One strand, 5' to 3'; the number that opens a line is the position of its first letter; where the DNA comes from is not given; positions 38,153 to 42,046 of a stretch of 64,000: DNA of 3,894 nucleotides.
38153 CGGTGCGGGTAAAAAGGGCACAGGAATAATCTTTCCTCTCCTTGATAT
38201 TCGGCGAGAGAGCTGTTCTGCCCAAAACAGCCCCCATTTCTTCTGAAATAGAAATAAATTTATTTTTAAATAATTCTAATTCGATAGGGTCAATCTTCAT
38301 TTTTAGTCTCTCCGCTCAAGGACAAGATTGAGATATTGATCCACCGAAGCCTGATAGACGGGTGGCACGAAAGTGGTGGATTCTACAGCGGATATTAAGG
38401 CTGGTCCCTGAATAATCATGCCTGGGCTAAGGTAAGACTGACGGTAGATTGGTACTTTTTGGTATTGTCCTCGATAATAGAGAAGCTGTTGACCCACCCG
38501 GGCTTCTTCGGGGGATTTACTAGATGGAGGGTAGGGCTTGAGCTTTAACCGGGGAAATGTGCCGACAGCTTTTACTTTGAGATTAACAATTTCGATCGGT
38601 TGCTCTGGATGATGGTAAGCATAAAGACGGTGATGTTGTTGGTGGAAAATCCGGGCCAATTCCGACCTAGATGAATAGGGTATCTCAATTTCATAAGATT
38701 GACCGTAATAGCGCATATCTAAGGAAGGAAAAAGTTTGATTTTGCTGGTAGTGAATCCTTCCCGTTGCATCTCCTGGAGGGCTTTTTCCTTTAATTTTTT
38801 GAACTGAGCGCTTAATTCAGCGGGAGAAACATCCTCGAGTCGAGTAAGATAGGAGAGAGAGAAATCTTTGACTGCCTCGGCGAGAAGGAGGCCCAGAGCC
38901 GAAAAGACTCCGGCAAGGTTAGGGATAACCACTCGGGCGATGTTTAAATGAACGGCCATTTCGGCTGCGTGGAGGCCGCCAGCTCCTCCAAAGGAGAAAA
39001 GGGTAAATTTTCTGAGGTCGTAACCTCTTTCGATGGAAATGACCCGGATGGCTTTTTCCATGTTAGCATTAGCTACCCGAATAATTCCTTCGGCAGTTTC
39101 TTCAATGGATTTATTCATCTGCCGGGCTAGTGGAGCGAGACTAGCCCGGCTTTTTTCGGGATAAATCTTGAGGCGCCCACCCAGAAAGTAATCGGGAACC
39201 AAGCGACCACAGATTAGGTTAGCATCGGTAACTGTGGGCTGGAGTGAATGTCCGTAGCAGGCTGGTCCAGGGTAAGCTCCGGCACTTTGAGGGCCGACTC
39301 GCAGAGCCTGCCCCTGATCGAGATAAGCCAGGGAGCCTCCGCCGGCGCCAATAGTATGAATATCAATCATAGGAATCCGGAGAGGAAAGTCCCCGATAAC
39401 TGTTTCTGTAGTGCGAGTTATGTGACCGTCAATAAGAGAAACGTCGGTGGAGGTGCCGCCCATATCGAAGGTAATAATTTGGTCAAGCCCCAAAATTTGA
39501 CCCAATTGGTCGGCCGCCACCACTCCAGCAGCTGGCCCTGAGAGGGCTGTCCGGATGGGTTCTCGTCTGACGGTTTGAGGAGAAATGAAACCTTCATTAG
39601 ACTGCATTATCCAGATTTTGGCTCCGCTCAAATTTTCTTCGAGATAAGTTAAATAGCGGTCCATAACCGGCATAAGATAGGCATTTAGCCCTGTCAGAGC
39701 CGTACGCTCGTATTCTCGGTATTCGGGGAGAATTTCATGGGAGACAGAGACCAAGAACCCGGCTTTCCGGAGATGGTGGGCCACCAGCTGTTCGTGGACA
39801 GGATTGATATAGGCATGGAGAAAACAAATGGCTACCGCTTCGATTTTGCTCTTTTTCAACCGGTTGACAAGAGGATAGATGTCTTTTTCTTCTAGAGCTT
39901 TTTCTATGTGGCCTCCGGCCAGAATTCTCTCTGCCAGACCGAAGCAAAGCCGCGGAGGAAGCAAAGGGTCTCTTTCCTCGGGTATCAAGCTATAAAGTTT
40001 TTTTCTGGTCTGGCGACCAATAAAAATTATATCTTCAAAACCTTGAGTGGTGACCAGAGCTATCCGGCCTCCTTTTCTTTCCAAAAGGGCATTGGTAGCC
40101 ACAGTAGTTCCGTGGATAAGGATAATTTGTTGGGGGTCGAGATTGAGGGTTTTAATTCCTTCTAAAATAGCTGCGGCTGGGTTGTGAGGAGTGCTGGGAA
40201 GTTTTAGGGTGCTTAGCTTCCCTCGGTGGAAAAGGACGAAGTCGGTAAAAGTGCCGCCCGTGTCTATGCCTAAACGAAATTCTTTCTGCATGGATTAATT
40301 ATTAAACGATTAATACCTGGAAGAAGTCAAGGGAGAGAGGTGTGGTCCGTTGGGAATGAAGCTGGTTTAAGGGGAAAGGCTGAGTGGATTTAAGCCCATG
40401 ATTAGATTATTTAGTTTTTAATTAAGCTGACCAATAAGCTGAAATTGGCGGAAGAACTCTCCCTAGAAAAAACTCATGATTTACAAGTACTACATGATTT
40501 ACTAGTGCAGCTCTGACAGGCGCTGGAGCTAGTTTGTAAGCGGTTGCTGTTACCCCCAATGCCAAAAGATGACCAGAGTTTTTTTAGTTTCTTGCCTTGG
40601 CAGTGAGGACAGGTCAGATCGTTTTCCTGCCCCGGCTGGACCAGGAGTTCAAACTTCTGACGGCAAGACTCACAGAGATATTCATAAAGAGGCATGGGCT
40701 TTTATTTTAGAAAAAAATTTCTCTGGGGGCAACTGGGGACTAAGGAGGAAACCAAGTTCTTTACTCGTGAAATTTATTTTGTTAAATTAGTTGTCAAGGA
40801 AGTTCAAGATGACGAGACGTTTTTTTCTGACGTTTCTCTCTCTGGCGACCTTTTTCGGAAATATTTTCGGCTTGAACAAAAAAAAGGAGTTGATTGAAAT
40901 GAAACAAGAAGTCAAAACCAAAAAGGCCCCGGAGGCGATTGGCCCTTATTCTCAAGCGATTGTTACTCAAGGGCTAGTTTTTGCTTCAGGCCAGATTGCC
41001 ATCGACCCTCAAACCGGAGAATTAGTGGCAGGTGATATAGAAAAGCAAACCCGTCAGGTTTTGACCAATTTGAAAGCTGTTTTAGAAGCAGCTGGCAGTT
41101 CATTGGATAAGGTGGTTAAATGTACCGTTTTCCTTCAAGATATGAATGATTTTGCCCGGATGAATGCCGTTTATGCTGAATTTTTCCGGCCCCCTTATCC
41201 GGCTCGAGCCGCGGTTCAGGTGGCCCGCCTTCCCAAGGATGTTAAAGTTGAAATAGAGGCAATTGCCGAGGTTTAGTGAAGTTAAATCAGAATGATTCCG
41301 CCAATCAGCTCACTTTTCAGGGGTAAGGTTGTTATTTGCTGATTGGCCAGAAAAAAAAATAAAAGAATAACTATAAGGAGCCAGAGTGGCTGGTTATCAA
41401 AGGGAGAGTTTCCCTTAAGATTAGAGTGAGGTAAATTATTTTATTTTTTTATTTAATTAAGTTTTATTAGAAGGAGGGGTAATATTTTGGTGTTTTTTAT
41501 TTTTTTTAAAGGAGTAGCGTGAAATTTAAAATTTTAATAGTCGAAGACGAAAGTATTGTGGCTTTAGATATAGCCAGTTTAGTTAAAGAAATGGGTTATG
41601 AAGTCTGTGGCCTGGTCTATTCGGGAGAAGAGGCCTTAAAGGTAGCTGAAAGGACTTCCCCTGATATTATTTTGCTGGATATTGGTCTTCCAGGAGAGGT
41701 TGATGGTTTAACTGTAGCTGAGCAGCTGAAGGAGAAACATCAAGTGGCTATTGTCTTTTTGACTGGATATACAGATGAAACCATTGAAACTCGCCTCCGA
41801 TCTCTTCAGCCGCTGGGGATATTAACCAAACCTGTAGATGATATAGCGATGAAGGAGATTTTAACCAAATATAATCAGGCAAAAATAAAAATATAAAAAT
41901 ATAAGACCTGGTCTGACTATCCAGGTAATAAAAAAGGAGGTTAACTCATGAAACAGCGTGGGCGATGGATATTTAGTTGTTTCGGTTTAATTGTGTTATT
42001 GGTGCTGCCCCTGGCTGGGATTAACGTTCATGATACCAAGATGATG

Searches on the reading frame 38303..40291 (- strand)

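Call 34: search_protein_families(library=pfam, proteins=[window:38303-40291:-], max_evalue=0.00001)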
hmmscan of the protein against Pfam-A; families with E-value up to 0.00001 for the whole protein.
window:38303-40291:- (662 aa): 3 families
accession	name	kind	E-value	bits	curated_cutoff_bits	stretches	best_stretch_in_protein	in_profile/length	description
PF01968.24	Hydantoinase_A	-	5.1e-96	321.8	22.9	1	198-475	3-289/291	Hydantoinase/oxoprolinase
PF05378.19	Hydant_A_N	-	2.5e-50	171.1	25.2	1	6-177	1-175/176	Hydantoinase/oxoprolinase N-terminal region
PF19278.4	Hydant_A_C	-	1.2e-20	74.2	21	1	491-653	12-185/193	Hydantoinase/oxoprolinase C-terminal domain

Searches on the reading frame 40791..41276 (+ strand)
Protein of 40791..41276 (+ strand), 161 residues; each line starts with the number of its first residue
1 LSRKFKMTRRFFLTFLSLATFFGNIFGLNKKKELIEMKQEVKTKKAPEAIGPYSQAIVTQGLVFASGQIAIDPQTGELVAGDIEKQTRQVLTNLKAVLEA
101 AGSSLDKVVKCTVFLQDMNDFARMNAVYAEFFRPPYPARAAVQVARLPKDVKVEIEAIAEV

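Call 34: search_protein_families(library=pfam, proteins=[window:40791-41276:+], max_evalue=0.00001)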
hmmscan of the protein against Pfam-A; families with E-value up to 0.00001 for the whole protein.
window:40791-41276:+ (161 aa): 1 family
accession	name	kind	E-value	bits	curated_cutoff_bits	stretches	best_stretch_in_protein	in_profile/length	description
PF01042.26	Ribonuc_L-PSP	-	1.5e-48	164.2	27.3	1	43-161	1-121/121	Endoribonuclease L-PSP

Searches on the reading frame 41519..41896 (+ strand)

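Call 34: search_protein_families(library=pfam, proteins=[window:41519-41896:+], max_evalue=0.00001)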
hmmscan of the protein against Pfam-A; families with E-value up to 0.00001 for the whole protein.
window:41519-41896:+ (125 aa): 1 family
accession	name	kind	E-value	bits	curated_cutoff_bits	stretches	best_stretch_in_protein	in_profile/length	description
PF00072.30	Response_reg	-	5.4e-21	75.3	30.2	1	5-114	1-109/111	Response regulator receiver domain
